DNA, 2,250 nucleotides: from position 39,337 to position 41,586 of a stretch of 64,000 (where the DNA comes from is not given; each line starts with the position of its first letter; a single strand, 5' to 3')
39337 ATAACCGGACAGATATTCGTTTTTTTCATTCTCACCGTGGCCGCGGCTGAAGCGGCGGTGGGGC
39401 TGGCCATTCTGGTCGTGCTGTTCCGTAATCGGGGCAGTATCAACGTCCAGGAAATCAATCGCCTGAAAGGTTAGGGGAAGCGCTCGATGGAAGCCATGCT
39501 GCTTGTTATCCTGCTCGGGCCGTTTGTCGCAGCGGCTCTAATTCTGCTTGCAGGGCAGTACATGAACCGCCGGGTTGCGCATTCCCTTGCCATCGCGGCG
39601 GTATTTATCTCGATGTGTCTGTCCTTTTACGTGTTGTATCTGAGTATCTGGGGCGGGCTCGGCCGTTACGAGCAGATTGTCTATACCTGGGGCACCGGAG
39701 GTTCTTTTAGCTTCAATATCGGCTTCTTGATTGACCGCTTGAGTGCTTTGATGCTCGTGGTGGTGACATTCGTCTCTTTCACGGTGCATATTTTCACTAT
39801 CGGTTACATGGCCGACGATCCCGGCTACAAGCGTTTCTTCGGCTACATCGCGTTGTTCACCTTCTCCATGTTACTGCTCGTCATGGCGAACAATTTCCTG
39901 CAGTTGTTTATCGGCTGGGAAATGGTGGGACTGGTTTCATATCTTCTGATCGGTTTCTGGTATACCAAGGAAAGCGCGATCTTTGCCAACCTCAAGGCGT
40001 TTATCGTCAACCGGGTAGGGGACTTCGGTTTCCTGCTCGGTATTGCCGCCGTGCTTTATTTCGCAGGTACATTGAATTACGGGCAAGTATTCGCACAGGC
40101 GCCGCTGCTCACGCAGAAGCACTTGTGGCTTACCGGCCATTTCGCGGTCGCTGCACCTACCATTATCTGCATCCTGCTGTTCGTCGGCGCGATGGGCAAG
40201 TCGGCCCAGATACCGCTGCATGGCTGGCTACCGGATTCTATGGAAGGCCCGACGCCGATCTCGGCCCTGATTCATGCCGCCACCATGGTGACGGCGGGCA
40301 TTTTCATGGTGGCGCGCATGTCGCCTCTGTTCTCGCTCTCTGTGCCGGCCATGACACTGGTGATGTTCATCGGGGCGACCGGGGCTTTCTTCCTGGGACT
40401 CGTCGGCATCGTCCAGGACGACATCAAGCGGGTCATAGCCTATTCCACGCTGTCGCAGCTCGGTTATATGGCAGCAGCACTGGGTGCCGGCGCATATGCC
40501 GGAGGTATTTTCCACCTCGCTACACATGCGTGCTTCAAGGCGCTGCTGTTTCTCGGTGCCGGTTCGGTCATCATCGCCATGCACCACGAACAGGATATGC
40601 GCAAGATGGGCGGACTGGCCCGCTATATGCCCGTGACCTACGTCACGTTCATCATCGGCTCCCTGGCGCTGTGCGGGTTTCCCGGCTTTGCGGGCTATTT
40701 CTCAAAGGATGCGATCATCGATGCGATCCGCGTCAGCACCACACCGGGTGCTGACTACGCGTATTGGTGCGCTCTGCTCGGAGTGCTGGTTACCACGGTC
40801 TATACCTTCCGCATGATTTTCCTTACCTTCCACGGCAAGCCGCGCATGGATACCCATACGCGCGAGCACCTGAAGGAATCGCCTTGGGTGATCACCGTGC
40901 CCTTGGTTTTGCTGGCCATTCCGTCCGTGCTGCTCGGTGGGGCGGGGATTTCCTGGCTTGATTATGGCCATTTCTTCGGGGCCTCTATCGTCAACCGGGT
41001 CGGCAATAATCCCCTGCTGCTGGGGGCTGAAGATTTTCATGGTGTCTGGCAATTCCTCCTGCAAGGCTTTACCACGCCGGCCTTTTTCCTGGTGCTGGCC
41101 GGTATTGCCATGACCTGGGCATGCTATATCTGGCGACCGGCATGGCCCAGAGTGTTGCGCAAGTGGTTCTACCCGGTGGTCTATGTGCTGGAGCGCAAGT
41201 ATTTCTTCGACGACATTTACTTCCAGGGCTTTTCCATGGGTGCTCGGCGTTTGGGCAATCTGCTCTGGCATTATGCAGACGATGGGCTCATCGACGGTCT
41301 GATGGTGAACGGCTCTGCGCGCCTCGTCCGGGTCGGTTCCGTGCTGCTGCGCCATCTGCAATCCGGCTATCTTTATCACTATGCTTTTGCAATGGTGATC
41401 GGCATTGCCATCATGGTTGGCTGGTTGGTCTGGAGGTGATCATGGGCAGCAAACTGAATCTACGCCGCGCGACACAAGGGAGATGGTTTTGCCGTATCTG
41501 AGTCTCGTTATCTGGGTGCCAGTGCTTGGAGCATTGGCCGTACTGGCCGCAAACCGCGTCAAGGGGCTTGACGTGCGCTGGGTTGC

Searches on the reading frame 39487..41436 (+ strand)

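Call 65: search_protein_families(library=pfam, proteins=[window:39487-41436:+], max_evalue=0.00001)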
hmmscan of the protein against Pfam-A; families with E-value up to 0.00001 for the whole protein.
window:39487-41436:+ (650 aa): 2 families
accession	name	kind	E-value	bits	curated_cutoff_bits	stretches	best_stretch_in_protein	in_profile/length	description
PF00361.26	Proton_antipo_M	-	3e-78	263.4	21.5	1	134-414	1-275/294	NADH:quinone oxidoreductase/Mrp antiporter, TM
PF00662.26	Proton_antipo_N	-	1.1e-21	76.9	24.5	1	68-118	1-51/51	NADH-Ubiquinone oxidoreductase (complex I), chain 5 N-terminus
